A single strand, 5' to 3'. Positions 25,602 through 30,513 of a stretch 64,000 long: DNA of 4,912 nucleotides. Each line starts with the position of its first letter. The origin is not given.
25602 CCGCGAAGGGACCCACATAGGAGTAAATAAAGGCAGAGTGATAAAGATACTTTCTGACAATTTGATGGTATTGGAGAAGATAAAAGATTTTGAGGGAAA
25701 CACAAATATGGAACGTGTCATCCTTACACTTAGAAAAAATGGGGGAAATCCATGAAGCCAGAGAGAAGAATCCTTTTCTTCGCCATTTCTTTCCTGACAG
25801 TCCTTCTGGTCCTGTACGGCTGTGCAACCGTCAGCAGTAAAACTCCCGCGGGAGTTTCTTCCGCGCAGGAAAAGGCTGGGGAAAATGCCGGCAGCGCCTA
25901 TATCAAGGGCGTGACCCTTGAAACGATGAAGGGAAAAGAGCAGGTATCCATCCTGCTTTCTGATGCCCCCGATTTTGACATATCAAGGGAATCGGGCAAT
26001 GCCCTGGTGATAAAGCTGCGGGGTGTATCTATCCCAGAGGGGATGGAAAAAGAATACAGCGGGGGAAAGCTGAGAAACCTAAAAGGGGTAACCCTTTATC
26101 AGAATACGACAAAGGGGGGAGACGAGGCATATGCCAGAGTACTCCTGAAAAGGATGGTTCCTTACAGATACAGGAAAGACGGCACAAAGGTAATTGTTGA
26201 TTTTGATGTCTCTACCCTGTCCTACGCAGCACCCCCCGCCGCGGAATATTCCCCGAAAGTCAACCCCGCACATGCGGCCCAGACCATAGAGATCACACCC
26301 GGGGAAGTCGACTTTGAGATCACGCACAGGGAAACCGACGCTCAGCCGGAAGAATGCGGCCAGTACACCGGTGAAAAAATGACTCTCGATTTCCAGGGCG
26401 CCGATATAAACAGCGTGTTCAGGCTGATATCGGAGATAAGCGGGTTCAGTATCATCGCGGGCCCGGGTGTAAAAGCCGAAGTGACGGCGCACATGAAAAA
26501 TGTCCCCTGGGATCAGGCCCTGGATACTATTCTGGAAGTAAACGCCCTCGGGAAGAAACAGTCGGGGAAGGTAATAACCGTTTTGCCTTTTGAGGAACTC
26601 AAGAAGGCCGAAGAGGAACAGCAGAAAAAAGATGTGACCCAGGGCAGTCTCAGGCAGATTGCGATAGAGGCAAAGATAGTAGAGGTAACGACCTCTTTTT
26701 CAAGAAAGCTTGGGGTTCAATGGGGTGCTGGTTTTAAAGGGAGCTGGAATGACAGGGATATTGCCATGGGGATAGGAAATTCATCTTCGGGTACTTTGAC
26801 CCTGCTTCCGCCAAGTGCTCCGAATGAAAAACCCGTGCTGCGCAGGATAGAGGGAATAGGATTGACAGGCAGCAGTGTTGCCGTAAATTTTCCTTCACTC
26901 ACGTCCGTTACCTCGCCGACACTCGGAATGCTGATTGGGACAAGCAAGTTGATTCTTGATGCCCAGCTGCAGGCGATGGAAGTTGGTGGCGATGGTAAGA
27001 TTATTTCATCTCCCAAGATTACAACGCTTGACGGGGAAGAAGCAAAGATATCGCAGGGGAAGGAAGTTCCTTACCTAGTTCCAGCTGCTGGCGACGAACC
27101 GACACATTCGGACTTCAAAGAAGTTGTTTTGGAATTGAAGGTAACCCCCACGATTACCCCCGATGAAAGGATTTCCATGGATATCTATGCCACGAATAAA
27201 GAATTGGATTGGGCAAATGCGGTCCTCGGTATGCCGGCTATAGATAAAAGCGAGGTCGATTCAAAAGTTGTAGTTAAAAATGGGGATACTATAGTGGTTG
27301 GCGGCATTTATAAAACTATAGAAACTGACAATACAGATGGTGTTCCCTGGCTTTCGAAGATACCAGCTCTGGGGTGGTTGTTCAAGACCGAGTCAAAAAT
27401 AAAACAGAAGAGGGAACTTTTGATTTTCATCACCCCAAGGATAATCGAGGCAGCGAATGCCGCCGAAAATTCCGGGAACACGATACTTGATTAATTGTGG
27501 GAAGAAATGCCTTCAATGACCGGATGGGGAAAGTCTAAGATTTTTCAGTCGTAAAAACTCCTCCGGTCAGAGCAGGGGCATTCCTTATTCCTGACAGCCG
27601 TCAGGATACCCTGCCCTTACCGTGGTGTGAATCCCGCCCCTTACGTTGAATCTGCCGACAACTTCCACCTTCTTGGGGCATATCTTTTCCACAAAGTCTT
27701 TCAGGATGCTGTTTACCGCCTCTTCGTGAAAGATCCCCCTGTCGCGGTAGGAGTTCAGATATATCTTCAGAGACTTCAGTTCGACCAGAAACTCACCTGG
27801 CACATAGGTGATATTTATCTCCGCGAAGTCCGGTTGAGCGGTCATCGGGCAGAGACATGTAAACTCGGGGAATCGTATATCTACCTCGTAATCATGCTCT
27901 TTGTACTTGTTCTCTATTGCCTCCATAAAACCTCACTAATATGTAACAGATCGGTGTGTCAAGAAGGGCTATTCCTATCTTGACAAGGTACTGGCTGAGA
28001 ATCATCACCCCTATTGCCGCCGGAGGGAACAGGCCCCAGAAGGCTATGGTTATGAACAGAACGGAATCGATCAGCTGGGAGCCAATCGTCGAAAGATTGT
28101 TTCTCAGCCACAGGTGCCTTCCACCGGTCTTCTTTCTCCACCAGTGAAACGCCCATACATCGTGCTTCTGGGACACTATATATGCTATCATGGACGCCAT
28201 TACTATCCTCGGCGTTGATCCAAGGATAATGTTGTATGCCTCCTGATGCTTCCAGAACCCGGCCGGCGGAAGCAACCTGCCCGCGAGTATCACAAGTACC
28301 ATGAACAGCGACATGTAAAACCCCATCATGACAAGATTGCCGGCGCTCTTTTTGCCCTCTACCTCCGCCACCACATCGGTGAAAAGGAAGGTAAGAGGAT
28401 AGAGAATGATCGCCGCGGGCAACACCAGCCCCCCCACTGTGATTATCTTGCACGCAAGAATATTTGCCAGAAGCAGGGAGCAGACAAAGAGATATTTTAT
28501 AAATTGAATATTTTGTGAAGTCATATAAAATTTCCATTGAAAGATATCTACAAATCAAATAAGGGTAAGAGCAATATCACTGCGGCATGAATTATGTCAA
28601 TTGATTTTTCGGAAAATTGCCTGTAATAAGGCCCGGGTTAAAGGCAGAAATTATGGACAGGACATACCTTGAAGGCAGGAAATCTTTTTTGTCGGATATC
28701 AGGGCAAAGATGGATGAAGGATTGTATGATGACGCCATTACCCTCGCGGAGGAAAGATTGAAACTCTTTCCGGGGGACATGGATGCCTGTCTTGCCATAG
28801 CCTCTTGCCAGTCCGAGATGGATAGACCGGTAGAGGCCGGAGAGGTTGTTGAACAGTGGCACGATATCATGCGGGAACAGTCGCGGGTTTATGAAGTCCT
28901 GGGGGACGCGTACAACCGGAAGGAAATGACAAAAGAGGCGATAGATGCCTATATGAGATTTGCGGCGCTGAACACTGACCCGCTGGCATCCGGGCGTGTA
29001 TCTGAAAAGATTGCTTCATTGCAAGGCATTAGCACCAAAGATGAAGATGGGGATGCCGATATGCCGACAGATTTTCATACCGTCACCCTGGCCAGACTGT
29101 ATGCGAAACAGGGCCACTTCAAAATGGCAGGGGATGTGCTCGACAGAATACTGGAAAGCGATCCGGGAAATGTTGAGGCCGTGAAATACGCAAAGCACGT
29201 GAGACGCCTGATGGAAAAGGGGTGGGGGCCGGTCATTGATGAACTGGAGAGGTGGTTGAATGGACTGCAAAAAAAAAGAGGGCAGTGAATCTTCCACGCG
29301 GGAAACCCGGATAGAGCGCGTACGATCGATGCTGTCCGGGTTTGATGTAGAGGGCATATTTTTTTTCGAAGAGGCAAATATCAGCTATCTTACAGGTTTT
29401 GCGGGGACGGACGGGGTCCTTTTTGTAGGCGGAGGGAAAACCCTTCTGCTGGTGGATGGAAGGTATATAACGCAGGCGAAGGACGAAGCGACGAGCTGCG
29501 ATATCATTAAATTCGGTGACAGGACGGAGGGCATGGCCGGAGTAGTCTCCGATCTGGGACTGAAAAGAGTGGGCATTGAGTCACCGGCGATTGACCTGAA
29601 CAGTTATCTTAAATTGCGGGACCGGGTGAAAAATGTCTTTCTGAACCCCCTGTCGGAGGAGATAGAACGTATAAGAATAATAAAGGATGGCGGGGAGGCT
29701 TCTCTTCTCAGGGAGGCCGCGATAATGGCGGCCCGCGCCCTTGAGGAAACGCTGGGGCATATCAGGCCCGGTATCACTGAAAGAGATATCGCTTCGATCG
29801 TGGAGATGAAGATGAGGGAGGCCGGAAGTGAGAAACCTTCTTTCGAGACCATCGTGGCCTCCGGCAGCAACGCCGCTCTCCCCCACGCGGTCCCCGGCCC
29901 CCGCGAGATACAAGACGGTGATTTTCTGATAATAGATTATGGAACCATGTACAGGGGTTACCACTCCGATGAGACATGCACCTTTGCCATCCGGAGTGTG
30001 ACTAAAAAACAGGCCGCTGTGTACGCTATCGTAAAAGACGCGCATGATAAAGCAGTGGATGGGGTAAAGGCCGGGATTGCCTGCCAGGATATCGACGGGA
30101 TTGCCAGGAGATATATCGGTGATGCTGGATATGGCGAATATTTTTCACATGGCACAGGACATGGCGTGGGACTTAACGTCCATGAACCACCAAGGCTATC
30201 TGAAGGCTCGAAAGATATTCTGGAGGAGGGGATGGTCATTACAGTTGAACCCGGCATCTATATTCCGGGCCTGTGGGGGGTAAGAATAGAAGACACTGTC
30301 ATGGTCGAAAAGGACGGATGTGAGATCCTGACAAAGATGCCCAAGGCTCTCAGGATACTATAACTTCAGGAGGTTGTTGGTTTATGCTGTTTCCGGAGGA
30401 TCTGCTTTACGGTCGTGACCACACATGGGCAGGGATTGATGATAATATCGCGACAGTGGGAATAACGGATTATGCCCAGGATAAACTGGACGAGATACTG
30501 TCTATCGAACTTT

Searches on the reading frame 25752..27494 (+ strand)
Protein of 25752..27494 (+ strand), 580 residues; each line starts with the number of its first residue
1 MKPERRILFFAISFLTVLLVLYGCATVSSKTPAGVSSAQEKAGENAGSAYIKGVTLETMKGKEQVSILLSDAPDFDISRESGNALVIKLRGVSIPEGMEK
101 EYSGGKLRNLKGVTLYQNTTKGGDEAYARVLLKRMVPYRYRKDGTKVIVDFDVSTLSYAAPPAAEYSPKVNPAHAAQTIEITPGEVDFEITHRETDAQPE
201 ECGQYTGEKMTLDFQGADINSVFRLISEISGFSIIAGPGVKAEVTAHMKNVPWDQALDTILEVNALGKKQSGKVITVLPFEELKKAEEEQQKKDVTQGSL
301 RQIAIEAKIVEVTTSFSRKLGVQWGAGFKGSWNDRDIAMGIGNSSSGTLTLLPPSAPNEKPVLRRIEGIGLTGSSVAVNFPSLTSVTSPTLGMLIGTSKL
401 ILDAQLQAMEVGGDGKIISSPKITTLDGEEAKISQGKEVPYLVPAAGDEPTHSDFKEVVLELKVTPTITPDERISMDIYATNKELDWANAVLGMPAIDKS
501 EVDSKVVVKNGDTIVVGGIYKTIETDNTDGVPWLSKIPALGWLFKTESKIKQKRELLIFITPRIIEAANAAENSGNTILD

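Call 4: search_protein_families(library=pfam, proteins=[window:25752-27494:+])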
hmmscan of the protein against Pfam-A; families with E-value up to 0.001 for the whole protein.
window:25752-27494:+ (580 aa): 3 families
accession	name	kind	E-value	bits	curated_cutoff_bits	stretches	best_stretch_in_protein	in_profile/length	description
PF00263.26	Secretin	-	4.9e-50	169.9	27.5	1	408-566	1-169/169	Bacterial type II and III secretion system protein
PF07660.19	STN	-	4.5e-06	26.8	28.4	1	233-279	2-51/52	Secretin and TonB N terminus short domain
PF21305.2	type_II_gspD_N0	-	4.4e-05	23.7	27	1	212-261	1-51/71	GspD-like, N0 domain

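Call 5: find_encoding_contigs(protein=window:25752-27494:+, flank=3000, max_places=10)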
Protein window:25752-27494:+ (580 aa): no gene with exactly this product is on record in the collection.

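Call 7: find_related_loci(query=window:25752-27494:+, collection=genome_contigs, flank=4000)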
Query window:25752-27494:+ (580 aa) in genome_contigs; peptide patterns used: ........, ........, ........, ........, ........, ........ (x = any residue, [..] = any of these).
83 stretches matched a pattern; 27 encode a relative of the query (tblastn E <= 1e-3); 27 distinct loci.
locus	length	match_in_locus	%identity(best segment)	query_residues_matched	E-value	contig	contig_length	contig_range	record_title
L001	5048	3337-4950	71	1-566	0e+0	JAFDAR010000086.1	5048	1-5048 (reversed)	MAG: Deltaproteobacteria bacterium isolate AB_3033_Bin_75 AB_3033_Bin_75_scaffold_35453, whole genome shotgun sequence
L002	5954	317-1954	73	1-565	0e+0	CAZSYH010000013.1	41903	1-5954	MAG TPA_asm: uncultured Syntrophaceae bacterium isolate SRP178699_co1_570 genome assembly, contig: NODE_863_length_41903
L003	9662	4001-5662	62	1-579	0e+0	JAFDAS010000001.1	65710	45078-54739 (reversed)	MAG: Deltaproteobacteria bacterium isolate AB_3033_Bin_88 AB_3033_Bin_88_scaffold_302, whole genome shotgun sequence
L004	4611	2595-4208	55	1-565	0e+0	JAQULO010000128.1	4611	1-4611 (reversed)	MAG: Syntrophales bacterium isolate STD1_132 NODE_76275_length_4611_cov_4.042596_Sandtown_D1, whole genome shotgun seque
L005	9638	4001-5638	53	1-565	2e-180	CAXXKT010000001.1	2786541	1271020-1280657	MAG: Syntrophales bacterium isolate 9e353863-e3ae-4afc-92d2-6aad0841dacd genome assembly, contig: contig_1, whole genome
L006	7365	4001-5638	55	1-565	3e-180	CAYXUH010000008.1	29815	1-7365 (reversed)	MAG TPA_asm: uncultured Syntrophaceae bacterium isolate binchicken_co181_557 genome assembly, contig: NODE_2091_length_2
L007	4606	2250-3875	52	1-565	8e-176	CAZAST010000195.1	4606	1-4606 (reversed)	MAG TPA_asm: uncultured Syntrophaceae bacterium isolate SRP192927_co6_553 genome assembly, contig: NODE_53159_length_460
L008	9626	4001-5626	53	1-565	1e-163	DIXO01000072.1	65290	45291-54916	MAG TPA_asm: Syntrophaceae bacterium UBA6078 UBA6078_contig_1005, whole genome shotgun sequence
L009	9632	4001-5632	57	1-566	0e+0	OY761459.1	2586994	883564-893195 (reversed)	MAG: Syntrophales bacterium isolate c6a0f7f3-880d-44d6-9c5f-266f97196533 genome assembly, chromosome: 1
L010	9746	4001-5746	43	1-564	4e-142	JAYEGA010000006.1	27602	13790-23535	MAG: Thermodesulfobacteriota bacterium isolate MAG258 MAG258_6, whole genome shotgun sequence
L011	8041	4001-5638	57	1-565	0e+0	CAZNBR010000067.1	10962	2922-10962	MAG TPA_asm: uncultured Syntrophaceae bacterium isolate SRP178699_co1_451 genome assembly, contig: NODE_8161_length_1096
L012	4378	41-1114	57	193-565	5e-118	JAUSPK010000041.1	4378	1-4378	MAG: Syntrophales bacterium isolate E21_metabat.bin.54_sub E21_k141_149277, whole genome shotgun sequence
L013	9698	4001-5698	38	21-565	2e-112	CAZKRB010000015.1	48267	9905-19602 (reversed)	MAG TPA_asm: uncultured Syntrophus sp. isolate SRP192927_co7_623 genome assembly, contig: NODE_1011_length_48267_cov_7.2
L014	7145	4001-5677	44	8-566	2e-136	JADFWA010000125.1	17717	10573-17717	MAG: Proteobacteria bacterium isolate C2.bin.20 k83_1179192, whole genome shotgun sequence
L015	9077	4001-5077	44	204-574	1e-96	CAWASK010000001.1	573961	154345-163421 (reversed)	MAG: uncultured delta proteobacterium isolate MFD03899.bin.3.172 genome assembly, contig: contig_1045, whole genome shot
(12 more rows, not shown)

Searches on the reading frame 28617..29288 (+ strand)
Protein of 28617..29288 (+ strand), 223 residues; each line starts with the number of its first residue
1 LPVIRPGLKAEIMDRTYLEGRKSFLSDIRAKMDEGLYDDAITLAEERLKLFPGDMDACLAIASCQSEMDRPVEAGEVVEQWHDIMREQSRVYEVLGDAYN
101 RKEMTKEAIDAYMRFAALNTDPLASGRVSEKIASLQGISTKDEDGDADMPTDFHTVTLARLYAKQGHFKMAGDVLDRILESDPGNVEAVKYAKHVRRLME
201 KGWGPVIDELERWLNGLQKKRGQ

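Call 31: search_protein_families(library=pfam, proteins=[window:28617-29288:+], max_evalue=0.00001)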
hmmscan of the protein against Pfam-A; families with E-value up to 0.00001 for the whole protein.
window:28617-29288:+ (223 aa): 5 families
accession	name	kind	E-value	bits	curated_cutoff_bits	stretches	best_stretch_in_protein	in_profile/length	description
PF13428.12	TPR_14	-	3e-12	46.4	23.5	0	29-62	9-42/44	Tetratricopeptide repeat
PF14559.12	TPR_19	-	2e-11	44.5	25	1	32-94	2-64/68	Tetratricopeptide repeat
PF13176.12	TPR_7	-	9.6e-07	28.9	27.9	0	158-186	5-35/36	Tetratricopeptide repeat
PF13181.12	TPR_8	-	2.3e-06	27.7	25.7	0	90-119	2-31/34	Tetratricopeptide repeat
PF07719.23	TPR_2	-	2.7e-06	27.5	27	0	157-185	6-34/34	Tetratricopeptide repeat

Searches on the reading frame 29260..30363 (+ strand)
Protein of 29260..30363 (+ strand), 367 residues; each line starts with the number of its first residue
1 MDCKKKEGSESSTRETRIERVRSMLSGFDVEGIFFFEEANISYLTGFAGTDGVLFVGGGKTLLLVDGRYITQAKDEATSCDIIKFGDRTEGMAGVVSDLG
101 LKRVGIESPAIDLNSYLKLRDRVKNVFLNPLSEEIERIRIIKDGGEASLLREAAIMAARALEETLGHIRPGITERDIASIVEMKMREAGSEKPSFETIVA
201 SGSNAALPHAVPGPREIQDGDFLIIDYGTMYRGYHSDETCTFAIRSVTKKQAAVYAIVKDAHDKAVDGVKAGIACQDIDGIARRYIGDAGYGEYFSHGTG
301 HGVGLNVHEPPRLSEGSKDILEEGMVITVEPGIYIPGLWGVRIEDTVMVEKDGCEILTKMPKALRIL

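Call 32: search_protein_families(library=pfam, proteins=[window:29260-30363:+], max_evalue=0.00001)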
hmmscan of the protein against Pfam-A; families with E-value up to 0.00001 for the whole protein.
window:29260-30363:+ (367 aa): 2 families
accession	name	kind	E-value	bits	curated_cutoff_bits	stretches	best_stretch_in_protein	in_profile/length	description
PF00557.29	Peptidase_M24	-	2.8e-71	240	23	1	149-350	2-207/208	Metallopeptidase family M24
PF01321.24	Creatinase_N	-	1.2e-20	74.7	22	1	17-141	1-128/128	Creatinase/Prolidase N-terminal domain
